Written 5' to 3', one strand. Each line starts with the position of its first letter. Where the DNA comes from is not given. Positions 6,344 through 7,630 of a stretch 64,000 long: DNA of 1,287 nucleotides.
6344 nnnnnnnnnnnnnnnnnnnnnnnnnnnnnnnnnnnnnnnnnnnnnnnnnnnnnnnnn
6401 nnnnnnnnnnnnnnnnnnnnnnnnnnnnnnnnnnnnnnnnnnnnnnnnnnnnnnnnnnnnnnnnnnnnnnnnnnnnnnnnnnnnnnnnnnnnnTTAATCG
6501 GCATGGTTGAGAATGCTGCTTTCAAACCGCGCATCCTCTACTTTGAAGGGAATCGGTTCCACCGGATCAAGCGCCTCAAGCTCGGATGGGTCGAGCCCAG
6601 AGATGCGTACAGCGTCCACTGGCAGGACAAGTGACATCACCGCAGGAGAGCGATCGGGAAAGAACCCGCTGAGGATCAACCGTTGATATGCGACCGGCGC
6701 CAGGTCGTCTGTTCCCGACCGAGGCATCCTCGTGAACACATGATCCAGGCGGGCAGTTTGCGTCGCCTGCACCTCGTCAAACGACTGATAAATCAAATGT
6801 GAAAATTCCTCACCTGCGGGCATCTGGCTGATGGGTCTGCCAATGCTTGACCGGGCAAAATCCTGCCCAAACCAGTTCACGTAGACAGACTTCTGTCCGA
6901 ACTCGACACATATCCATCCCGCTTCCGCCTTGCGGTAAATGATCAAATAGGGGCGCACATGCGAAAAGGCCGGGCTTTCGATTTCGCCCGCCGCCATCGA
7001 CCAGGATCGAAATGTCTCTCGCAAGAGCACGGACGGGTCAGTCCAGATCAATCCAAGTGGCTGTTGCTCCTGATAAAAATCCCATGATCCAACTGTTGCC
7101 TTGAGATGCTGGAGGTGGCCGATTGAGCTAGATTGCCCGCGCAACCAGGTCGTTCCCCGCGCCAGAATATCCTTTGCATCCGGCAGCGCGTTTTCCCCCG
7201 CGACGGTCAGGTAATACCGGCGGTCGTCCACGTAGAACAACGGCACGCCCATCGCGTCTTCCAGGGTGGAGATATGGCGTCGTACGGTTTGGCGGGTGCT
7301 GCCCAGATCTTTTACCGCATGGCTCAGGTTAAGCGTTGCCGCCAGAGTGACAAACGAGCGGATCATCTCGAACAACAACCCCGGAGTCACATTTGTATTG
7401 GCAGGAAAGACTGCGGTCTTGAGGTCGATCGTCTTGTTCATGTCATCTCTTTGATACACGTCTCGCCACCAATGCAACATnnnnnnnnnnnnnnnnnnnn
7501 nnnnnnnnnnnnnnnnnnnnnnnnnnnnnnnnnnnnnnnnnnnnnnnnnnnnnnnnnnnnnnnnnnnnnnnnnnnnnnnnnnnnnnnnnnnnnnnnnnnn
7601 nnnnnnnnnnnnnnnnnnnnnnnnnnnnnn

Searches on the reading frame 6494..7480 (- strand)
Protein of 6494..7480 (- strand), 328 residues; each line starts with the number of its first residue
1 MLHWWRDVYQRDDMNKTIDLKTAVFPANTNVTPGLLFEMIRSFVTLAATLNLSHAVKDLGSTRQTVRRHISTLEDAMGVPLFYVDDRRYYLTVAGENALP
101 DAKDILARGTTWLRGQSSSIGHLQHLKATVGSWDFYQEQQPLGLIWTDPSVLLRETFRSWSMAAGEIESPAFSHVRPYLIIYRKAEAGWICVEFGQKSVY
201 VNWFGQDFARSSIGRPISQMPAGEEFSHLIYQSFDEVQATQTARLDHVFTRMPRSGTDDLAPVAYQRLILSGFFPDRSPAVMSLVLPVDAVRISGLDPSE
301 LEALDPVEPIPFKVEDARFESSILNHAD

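Call 8: search_protein_families(library=pfam, proteins=[window:6494-7480:-], max_evalue=0.001)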
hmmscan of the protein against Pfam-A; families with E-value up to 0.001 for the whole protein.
window:6494-7480:- (328 aa): 1 family
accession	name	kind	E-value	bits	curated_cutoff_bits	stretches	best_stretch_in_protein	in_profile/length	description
PF00126.33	HTH_1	-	6.3e-11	42.5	26.6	1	38-96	2-60/60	Bacterial regulatory helix-turn-helix protein, lysR family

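Call 18: search_protein_families(library=ncbifam, proteins=[window:6494-7480:-], max_evalue=0.01)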
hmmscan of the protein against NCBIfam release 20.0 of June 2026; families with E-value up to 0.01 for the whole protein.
window:6494-7480:- (328 aa): 21 families
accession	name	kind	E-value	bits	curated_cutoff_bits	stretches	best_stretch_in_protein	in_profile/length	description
NF007501.0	PRK10094.1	equivalog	1.9e-09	37.1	372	1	38-113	5-76/308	HTH-type transcriptional activator AllS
NF007385.0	PRK09906.1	equivalog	5.1e-09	35.7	356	1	40-108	6-74/296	DNA-binding transcriptional regulator HcaR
NF040786.1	LysR_Sec_metab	equivalog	1.4e-07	30.9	250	1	39-108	5-74/298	selenium metabolism-associated LysR family transcriptional regulator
NF008352.0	PRK11139.1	subfamily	3.2e-07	29.7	288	1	38-107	9-78/305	transcriptional regulator GcvA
NF007439.0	PRK09986.1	equivalog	1.4e-06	27.9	290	1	38-113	10-85/296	LysR family transcriptional regulator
NF008722.0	PRK11716.1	equivalog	1.6e-06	27.4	246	1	39-107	5-73/293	HTH-type transcriptional activator IlvY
NF047354.1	trans_reg_GltC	equivalog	1.7e-05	24.5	300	1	40-108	6-74/290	glutamate biosynthesis transcriptional regulator GltC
TIGR03339.1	phn_lysR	subfamily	2.2e-05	23.8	341.1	1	40-107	2-69/279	aminoethylphosphonate catabolism associated LysR family transcriptional regulator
TIGR03418.1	chol_sulf_TF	equivalog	4.3e-05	22.7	324.8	1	38-97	4-63/291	choline sulfate utilization transcriptional regulator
NF002946.0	PRK03601.1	equivalog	9e-05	22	240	1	38-132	4-95/275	HTH-type transcriptional regulator HdfR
NF045775.1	acetoin_reg_AlsR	exception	9.1e-05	22.1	430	1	40-107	6-73/290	acetoin biosynthesis transcriptional regulator AlsR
NF047520.1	trans_act_CidR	equivalog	0.0001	21.6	415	1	40-107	6-73/292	cidABC operon transcriptional activator CidR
NF041130.1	PenR_Burk_TF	exception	0.00015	21.1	625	1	29-114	2-87/292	beta-lactamase transcriptional regulator PenR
NF053705.1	TransRegGltCGpos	equivalog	0.00016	21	350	1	40-106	6-72/300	glutamate biosynthesis transcriptional regulator GltC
NF040888.1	trans_reg_YafC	equivalog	0.00048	19.1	470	1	39-107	7-75/293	DNA-binding transcriptional regulator YafC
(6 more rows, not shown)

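Call 41: search_protein_families(library=pfam, proteins=[window:6494-7480:-], max_evalue=10)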
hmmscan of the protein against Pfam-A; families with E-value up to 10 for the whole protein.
window:6494-7480:- (328 aa): 3 families
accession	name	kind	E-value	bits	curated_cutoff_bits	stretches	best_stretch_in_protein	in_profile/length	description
PF00126.33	HTH_1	-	6.3e-11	42.5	26.6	1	38-96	2-60/60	Bacterial regulatory helix-turn-helix protein, lysR family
PF25213.1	HVO_A0261_N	-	0.0049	17.2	35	1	57-105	32-77/86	HVO_A0261 N-terminal domain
PF08279.18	HTH_11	-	0.026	14.8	25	1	58-81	24-46/55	HTH domain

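Call 53: find_homologous_proteins(query=window:6494-7480:-, max_evalue=0.001)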
Query window:6494-7480:- (328 aa): 592 proteins with E <= 0.001 among 3812 candidates; the best 120 are listed.
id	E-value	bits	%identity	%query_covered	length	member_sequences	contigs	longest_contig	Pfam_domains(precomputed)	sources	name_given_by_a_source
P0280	3.2e-209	712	100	96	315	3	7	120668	PF00126.34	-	-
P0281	2.0e-190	650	91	96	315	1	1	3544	PF00126.34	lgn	-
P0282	7.2e-189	645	88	98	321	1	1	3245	PF00126.34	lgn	-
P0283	2.1e-183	627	87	96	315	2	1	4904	PF00126.34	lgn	-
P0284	5.2e-164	563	77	96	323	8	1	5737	PF00126.34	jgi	-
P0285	5.6e-163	560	80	94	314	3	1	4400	PF00126.34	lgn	-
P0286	2.5e-162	558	80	92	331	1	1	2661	PF00126.34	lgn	-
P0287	3.3e-159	547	81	89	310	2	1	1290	PF00126.34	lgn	-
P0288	3.4e-159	547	83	87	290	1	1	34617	PF00126.34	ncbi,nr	ncbi:MAG: LysR family transcriptional regulator [Sulfitobacter sp.]|nr:LysR family transcriptional r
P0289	2.5e-157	541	76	94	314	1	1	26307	PF00126.34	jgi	jgi:hypothetical protein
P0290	2.3e-156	538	77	95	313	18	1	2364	PF00126.34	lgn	-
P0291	7.9e-155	533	77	94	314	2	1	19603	PF00126.34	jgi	jgi:hypothetical protein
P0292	3.4e-154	531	76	93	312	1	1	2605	PF00126.34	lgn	-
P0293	2.2e-152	525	76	94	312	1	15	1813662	PF00126.34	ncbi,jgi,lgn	ncbi:MAG: hypothetical protein ACJAVM_002004 [Sulfitobacter sp.]|jgi:Bacterial regulatory helix-turn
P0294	1.3e-150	519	76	94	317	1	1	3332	PF00126.34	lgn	-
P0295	2.3e-150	518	73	95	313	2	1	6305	PF00126.34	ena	-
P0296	1.6e-148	512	73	94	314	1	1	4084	PF00126.34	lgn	-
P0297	1.9e-148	512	75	94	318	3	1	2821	PF00126.34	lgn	-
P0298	4.0e-148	511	74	94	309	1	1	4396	PF00126.34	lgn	-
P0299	8.6e-148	510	74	95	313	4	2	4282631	PF00126.34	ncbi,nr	ncbi:helix-turn-helix domain-containing protein [Sulfitobacter sediminilitoris]|nr:LysR family trans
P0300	1.1e-147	510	73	94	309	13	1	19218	PF00126.34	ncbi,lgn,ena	-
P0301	3.0e-147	508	73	94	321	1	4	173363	PF00126.34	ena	-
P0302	7.9e-146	503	76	89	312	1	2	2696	PF00126.34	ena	-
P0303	1.0e-145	503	72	94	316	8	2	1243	PF00126.34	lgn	-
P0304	9.9e-145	500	74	94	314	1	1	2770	PF00126.34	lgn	-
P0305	3.4e-144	498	71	94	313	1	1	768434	PF00126.34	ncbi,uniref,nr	ncbi:LysR family transcriptional regulator [Sulfitobacter sp. F26204]|uniref:LysR family transcripti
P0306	6.9e-143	494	70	96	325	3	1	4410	PF00126.34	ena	-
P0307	8.0e-143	493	71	95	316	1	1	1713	PF00126.34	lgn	-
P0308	8.8e-143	493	72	91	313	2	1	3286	PF00126.34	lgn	-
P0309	1.0e-142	493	74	90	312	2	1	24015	PF00126.34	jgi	jgi:hypothetical protein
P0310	1.2e-142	493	71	94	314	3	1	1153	PF00126.34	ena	-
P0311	1.7e-142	492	71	94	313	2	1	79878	PF00126.34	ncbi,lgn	ncbi:MAG: LysR family transcriptional regulator [Sulfitobacter sp.]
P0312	2.1e-142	492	72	93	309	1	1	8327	PF00126.34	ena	-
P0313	8.6e-142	490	71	94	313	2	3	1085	PF00126.34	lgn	-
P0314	1.2e-141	490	71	94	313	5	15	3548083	PF00126.34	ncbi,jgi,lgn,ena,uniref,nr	ncbi:hypothetical protein GCM10007927_01500 [Sulfitobacter pacificus]|uniref:HTH lysR-type domain-co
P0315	9.9e-141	487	71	95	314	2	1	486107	PF00126.34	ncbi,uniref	ncbi:LysR family transcriptional regulator [Marimonas sp. MJW-29]|uniref:LysR family transcriptional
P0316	1.1e-139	483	75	88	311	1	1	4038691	PF00126.34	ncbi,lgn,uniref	ncbi:helix-turn-helix domain-containing protein [Sulfitobacter sp. JB4-11]|uniref:helix-turn-helix d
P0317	1.7e-139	483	69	95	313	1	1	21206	PF00126.34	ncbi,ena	-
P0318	3.0e-139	482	70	94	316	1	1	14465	PF00126.34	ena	-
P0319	7.8e-139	480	71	92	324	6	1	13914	PF00126.34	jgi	-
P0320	1.7e-138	479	70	95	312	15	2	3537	PF00126.34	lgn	-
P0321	3.1e-138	478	72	90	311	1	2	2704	PF00126.34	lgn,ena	-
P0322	3.5e-138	478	69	94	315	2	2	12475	PF00126.34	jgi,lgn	jgi:hypothetical protein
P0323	7.0e-138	477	68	95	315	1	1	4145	PF00126.34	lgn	-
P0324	1.2e-137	476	68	98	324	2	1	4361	PF00126.34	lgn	-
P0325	4.9e-137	474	67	96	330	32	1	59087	PF00126.34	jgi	jgi:hypothetical protein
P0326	2.2e-135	469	66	94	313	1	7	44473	PF00126.34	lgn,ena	-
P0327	2.5e-135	469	73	84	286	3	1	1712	PF00126.34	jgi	jgi:hypothetical protein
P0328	6.3e-135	468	73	87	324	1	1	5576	PF00126.34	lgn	-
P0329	3.0e-134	465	66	94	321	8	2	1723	PF00126.34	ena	-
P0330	6.4e-134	464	70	91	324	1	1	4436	PF00126.34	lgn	-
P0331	2.0e-133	463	66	95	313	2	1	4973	PF00126.34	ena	-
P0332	6.0e-133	461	69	94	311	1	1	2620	PF00126.34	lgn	-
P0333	2.5e-132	459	66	98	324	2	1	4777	PF00126.34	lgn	-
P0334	2.6e-132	459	66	95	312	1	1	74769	PF00126.34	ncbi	ncbi:MAG: LysR family transcriptional regulator [Sulfitobacter sp.]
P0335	2.7e-132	459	66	94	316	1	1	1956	PF00126.34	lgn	-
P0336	7.2e-131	454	72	86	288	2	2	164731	PF00126.34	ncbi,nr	ncbi:LysR family transcriptional regulator [Sulfitobacter sp. M57]|nr:LysR family transcriptional re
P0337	1.1e-129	450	64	94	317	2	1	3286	PF00126.34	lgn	-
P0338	1.9e-129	450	65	95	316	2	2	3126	PF00126.34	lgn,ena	-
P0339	2.9e-127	442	64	94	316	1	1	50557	PF00126.34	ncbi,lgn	-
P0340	4.5e-126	438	62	96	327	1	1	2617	PF00126.34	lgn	-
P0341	1.9e-125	436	64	94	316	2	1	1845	PF00126.34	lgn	-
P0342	2.0e-125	436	64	93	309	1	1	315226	PF00126.34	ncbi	ncbi:MAG: LysR family transcriptional regulator [Sulfitobacter sp.]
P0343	4.3e-123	429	65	88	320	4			PF00126.34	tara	tara:strand:- start:1778 stop:2740 length:963 start_codon:yes stop_codon:yes gene_type:complete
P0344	6.9e-123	428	62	94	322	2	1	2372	PF00126.34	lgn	-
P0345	1.4e-122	427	63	91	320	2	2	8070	PF00126.34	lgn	-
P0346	2.1e-122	426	65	89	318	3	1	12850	PF00126.34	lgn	-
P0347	9.2e-122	424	62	94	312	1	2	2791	PF00126.34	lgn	-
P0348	9.5e-122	424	62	94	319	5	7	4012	PF00126.34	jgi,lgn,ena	jgi:hypothetical protein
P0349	2.9e-121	423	65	88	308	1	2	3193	PF00126.34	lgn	-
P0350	3.7e-121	422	59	96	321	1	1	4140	PF00126.34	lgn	-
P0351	1.4e-120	420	68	83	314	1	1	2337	PF00126.34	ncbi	ncbi:MAG: LysR family transcriptional regulator [Pseudomonadota bacterium]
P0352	2.5e-120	420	61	94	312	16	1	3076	PF00126.34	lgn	-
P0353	5.7e-119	415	71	79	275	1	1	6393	PF00126.34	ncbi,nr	ncbi:MAG: LysR family transcriptional regulator, partial [Sulfitobacter sp.]|nr:LysR family transcri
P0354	3.5e-118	413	60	95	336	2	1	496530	PF00126.34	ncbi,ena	-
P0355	1.9e-117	410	58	94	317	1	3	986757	PF00126.34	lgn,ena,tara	tara:strand:- start:8601 stop:9554 length:954 start_codon:yes stop_codon:yes gene_type:complete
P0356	4.0e-117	409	62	88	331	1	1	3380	PF00126.34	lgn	-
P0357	8.1e-117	408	62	89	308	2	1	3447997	PF00126.34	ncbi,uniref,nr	ncbi:DNA-binding transcriptional activator GcvA [Sulfitobacter sp. THAF37]|uniref:helix-turn-helix d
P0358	1.6e-116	407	63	88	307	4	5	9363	PF00126.34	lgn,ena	-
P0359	5.3e-116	405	59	91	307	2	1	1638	PF00126.34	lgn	-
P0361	4.1e-115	402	59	92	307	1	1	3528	PF00126.34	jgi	-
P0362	7.7e-115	402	58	95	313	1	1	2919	PF00126.34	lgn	-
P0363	1.1e-114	401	61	87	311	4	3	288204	PF00126.34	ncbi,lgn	-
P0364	2.1e-114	400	63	87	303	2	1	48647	PF00126.34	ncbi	ncbi:MAG: LysR family transcriptional regulator [Pseudomonadota bacterium]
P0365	6.8e-114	398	62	89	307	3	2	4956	PF00126.34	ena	-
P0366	7.2e-114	398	58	94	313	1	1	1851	PF00126.34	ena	-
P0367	8.3e-114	398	61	87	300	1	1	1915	PF00126.34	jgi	jgi:hypothetical protein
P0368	3.2e-113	396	60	90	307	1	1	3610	PF00126.34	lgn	-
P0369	5.1e-113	396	59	89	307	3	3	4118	PF00126.34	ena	-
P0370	6.4e-113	395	62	87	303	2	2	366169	PF00126.34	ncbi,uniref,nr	ncbi:LysR family transcriptional regulator [uncultured Tateyamaria sp.]|uniref:helix-turn-helix doma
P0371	7.3e-113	395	61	89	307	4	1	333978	PF00126.34,PF25213.2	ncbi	-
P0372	8.4e-113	395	58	91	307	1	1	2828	PF00126.34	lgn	-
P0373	3.4e-112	393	61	86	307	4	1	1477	PF00126.34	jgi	-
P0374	4.1e-112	393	59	89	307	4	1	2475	PF00126.34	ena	-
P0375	9.5e-112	391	60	87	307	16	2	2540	PF00126.34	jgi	jgi:hypothetical protein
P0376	1.0e-111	391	58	94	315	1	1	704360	PF00126.34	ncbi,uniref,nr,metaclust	ncbi:Transcriptional regulator, LysR family domain protein [Sulfitobacter noctilucae]|uniref:helix-t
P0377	1.4e-111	391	60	88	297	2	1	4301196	PF00126.34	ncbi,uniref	ncbi:helix-turn-helix domain-containing protein [Tateyamaria sp. SN3-11]|uniref:helix-turn-helix dom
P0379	1.7e-111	391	59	90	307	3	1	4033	PF00126.34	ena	-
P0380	1.9e-111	390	62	88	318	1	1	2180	PF00126.34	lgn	-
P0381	2.5e-111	390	61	88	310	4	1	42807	PF00126.34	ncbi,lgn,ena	-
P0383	8.0e-111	388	59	88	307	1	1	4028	PF00126.34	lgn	-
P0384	2.0e-110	387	60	89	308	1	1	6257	PF00126.34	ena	-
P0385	4.2e-110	386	58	89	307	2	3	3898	PF00126.34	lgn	-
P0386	6.4e-110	385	59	87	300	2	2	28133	PF00126.34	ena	-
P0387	6.9e-110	385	58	89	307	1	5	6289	PF00126.34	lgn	-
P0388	9.4e-110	385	59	87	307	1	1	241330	PF00126.34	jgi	jgi:regulatory helix-turn-helix LysR family protein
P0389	2.2e-109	384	59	90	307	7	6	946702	PF00126.34,PF25213.2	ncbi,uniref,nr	ncbi:LysR family transcriptional regulator [uncultured Tateyamaria sp.]|uniref:LysR family transcrip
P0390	2.2e-109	384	59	88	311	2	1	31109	PF00126.34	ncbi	ncbi:MAG: LysR family transcriptional regulator [Pseudomonadota bacterium]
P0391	2.5e-109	383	59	90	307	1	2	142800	PF00126.34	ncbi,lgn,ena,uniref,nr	ncbi:LysR family transcriptional regulator [uncultured Tateyamaria sp.]|uniref:LysR family transcrip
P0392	9.9e-109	381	57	91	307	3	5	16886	PF00126.34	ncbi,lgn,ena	-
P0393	2.2e-108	380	58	90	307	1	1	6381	PF00126.34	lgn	-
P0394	4.0e-108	379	58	90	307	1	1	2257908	PF00126.34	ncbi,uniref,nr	ncbi:LysR family transcriptional regulator [uncultured Tateyamaria sp.]|uniref:LysR family transcrip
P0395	7.1e-108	379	57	90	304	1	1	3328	PF00126.34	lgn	-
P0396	2.8e-107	377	59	87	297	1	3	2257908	PF00126.34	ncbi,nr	ncbi:LysR family transcriptional regulator [uncultured Tateyamaria sp.]|nr:LysR family transcription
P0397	3.0e-107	377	57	90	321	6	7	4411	PF00126.34,PF25213.2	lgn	-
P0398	3.9e-107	376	58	89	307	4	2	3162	PF00126.34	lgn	-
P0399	1.2e-106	375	57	87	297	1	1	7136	PF00126.34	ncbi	-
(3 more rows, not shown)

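Call 56: search_solved_structures(query=A6, max_evalue=1)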
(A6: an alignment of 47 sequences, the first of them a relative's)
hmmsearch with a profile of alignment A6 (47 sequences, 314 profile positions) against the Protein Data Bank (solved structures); distinct sequences matched with E-value up to 1: 35.
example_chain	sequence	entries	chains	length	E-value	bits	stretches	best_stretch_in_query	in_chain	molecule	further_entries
4pzj_A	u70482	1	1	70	2.3e-09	39.6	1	27-83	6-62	Transcriptional regulator, LysR family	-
8y6u_H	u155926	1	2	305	5.7e-06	28.5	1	26-97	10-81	Glycine cleavage system transcriptional activator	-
5xxp_A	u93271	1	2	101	7.1e-06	28.2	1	24-106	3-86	LysR-type regulatory protein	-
9hh1_A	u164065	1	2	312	1.8e-05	26.8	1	21-98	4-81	Transcriptional regulator, LysR family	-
5y2v_A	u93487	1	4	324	4.8e-05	25.4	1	26-99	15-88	Rubisco operon transcriptional regulator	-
5y9s_A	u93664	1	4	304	7.1e-05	24.9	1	17-98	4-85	VV2_1132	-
8h3v_S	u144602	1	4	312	8.3e-05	24.7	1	25-94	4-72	NtcB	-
1ixc_A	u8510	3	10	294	0.0001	24.4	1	24-96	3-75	LysR-type regulatory protein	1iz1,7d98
7yhj_A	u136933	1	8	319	0.00015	23.8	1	22-94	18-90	Probable HTH-type transcriptional regulator LrhA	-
22xo_A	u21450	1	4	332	0.00019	23.5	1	22-94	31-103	Probable HTH-type transcriptional regulator LrhA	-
8sbf_A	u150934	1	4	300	0.0004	22.4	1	29-106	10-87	Putative transcriptional regulator (LysR family)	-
6g1b_B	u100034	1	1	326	0.0011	21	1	26-110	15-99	Hydrogen peroxide-inducible genes activator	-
6g1b_J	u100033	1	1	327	0.0011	21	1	26-110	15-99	Hydrogen peroxide-inducible genes activator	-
6g1d_C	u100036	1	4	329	0.0011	20.9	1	26-110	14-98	Hydrogen peroxide-inducible genes activator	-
6g4r_B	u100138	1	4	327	0.0013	20.7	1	26-110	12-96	Hydrogen peroxide-inducible genes activator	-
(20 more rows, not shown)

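Call 64: predict_structure(alignment_id=A6)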
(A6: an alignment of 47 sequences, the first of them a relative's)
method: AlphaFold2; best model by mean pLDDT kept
length: 315 residues; sequences in the alignment: 47
mean_pLDDT: 86.7   pTM: 0.69
mean pLDDT of the five models: 86.7, 84.8, 84.0, 83.7, 80.5
residues with pLDDT >= 90: 177; 70-90: 101; 50-70: 33; < 50: 4
segments of 3 or more residues with pLDDT < 50: 1-3
pLDDT, mean of each block of 10 residues (from residue 1): 54 64 91 95 95 95 93 94 88 71 65 75 92 95 97 95 96 90 92 88 74 77 91 92 86 97 97 92 88 89 90 68
secondary structure, 60 per line:
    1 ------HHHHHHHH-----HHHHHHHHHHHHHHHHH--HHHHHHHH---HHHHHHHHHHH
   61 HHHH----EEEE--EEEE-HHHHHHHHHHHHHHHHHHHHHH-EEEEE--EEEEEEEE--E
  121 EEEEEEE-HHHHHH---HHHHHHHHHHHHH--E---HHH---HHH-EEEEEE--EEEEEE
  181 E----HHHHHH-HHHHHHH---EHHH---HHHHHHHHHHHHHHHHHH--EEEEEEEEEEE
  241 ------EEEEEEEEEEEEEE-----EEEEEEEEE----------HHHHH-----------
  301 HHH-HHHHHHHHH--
elements in order: H7-14 H20-36 H39-46 H50-64 E69-72 E75-78 H80-101 E103-107 E110-117 E120-127 H129-134 H138-150 E167-172 E175-181 H186-191 H193-199 H210-227 E230-240 E247-260 E266-274 H285-289 H305-313

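Call 68: fold_search(model_id=the predicted structure, library=pdb)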
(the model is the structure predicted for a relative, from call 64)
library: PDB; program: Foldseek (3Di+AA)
matches with E <= 10: 628; with E <= 0.001: 28
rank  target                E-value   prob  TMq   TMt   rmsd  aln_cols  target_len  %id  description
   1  6g1b_B                5.0e-05  1.00  0.25  0.25   2.2        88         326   30  Corynebacterium glutamicum OxyR, oxidized form (released 2018-12-05)
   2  6g1d_D                6.2e-05  1.00  0.25  0.24   2.5        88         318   30  Corynebacterium glutamicum OxyR C206 mutant (released 2018-12-05)
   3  6g1d_A                8.8e-05  1.00  0.25  0.25   2.2        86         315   30  Corynebacterium glutamicum OxyR C206 mutant (released 2018-12-05)
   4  6g4r_B                9.8e-05  1.00  0.24  0.24   1.0        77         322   30  Corynebacterium glutamicum OxyR C206S mutant, H2O2-bound (released 2018-12-05)
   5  6g4r_E                1.0e-04  1.00  0.24  0.24   1.0        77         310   30  Corynebacterium glutamicum OxyR C206S mutant, H2O2-bound (released 2018-12-05)
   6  6g1d_B                1.1e-04  1.00  0.23  0.23   1.4        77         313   30  Corynebacterium glutamicum OxyR C206 mutant (released 2018-12-05)
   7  5y2v_B                1.2e-04  1.00  0.24  0.25   2.1        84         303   28  Strcutrue of the full-length CcmR complexed with 2-OG from Synechocystis PCC6803 (released 2017-12-27)
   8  6g1b_J                1.3e-04  1.00  0.25  0.25   2.1        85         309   29  Corynebacterium glutamicum OxyR, oxidized form (released 2018-12-05)
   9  5y2v_D                1.8e-04  1.00  0.24  0.25   2.9        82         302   28  Strcutrue of the full-length CcmR complexed with 2-OG from Synechocystis PCC6803 (released 2017-12-27)
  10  1iz1_A                1.9e-04  1.00  0.23  0.25   1.2        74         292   31  CRYSTAL STRUCTURE OF CBNR, A LYSR FAMILY TRANSCRIPTIONAL REGULATOR (released 2003-05-06)
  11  5xxp_A                2.3e-04  1.00  0.23  0.80   1.2        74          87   31  Crystal structure of CbnR_DBD-DNA complex (released 2018-01-17)
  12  8sbf_D                3.1e-04  1.00  0.24  0.26   1.0        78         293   27  Full-length structure of the LysR-type transcriptional regulator, ACIAD0746, from Acinetobacter baylyi (released 2024-04-17)
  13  6g1d_C                3.2e-04  1.00  0.24  0.24   1.2        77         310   30  Corynebacterium glutamicum OxyR C206 mutant (released 2018-12-05)
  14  6g4r_A                3.2e-04  1.00  0.23  0.24   1.0        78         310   29  Corynebacterium glutamicum OxyR C206S mutant, H2O2-bound (released 2018-12-05)
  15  5y2v_A                3.2e-04  1.00  0.23  0.24   1.8        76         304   30  Strcutrue of the full-length CcmR complexed with 2-OG from Synechocystis PCC6803 (released 2017-12-27)
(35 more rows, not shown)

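Call 73: search_protein_families(library=pfam, alignment_id=A7, max_evalue=10)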
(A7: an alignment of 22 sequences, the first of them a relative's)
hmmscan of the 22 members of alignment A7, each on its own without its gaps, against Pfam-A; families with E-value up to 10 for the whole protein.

A. member 1, P0280 (315 aa): 4 families
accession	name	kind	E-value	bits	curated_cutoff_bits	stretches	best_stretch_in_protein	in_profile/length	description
PF00126.33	HTH_1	-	5.8e-11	42.6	26.6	1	25-83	2-60/60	Bacterial regulatory helix-turn-helix protein, lysR family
PF25213.1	HVO_A0261_N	-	0.0047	17.2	35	1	44-92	32-77/86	HVO_A0261 N-terminal domain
PF08279.18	HTH_11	-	0.025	14.9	25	1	45-68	24-46/55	HTH domain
PF12840.13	HTH_20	-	0.24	11.8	27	1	45-63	27-45/51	Helix-turn-helix domain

B. families by the number of members that match (of 22 scanned): 25 families
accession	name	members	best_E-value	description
PF00126.33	HTH_1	12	4.7e-18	Bacterial regulatory helix-turn-helix protein, lysR family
PF25213.1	HVO_A0261_N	11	1.2e-06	HVO_A0261 N-terminal domain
PF08279.18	HTH_11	11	0.00019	HTH domain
PF13556.12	HTH_30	9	0.0023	PucR C-terminal helix-turn-helix domain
PF13551.12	HTH_29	8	9.6e-05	Winged helix-turn helix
PF13518.12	HTH_28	7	0.001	Helix-turn-helix domain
PF12840.13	HTH_20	6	0.005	Helix-turn-helix domain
PF08220.18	HTH_DeoR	5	0.00011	DeoR-like helix-turn-helix domain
PF09339.16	HTH_IclR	4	8.7e-06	IclR helix-turn-helix domain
PF13384.12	HTH_23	3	0.00062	Homeodomain-like domain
PF02954.25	HTH_8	3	0.0019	Bacterial regulatory protein, Fis family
PF13412.12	HTH_24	2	0.014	Winged helix-turn-helix DNA-binding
PF12728.13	HTH_17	2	0.02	Helix-turn-helix domain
PF04545.22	Sigma70_r4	2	0.045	Sigma-70, region 4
PF19941.4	DUF6403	2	0.07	Family of unknown function (DUF6403)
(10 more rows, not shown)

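Call 82: search_protein_families(library=padloc, proteins=[P0280], max_evalue=0.01)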
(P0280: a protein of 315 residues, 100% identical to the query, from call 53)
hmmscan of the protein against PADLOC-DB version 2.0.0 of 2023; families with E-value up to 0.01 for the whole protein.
P0280 (315 aa): 0 families

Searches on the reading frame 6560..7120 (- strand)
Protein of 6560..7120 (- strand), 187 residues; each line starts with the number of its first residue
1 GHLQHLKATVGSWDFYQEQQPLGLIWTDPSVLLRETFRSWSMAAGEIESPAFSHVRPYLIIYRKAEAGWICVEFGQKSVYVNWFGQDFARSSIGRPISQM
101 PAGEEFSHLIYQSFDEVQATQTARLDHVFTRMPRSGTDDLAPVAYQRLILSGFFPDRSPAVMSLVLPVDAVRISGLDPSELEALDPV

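Call 93: search_solved_structures(query=A10, max_evalue=10, show_alignments=3)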
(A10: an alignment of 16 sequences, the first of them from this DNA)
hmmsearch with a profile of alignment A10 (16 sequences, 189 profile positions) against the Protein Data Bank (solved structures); distinct sequences matched with E-value up to 10: 3.
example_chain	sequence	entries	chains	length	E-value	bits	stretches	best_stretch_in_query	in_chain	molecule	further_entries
7ecv_I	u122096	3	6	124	0.59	12.7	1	9-78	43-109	AcrIF14 | AcrF14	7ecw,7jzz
7du0_A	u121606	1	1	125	0.59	12.7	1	9-78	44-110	AcrIF14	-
5viv_A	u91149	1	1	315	2.2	10.8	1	56-119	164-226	monomeric near-infrared fluorescent protein miRFP670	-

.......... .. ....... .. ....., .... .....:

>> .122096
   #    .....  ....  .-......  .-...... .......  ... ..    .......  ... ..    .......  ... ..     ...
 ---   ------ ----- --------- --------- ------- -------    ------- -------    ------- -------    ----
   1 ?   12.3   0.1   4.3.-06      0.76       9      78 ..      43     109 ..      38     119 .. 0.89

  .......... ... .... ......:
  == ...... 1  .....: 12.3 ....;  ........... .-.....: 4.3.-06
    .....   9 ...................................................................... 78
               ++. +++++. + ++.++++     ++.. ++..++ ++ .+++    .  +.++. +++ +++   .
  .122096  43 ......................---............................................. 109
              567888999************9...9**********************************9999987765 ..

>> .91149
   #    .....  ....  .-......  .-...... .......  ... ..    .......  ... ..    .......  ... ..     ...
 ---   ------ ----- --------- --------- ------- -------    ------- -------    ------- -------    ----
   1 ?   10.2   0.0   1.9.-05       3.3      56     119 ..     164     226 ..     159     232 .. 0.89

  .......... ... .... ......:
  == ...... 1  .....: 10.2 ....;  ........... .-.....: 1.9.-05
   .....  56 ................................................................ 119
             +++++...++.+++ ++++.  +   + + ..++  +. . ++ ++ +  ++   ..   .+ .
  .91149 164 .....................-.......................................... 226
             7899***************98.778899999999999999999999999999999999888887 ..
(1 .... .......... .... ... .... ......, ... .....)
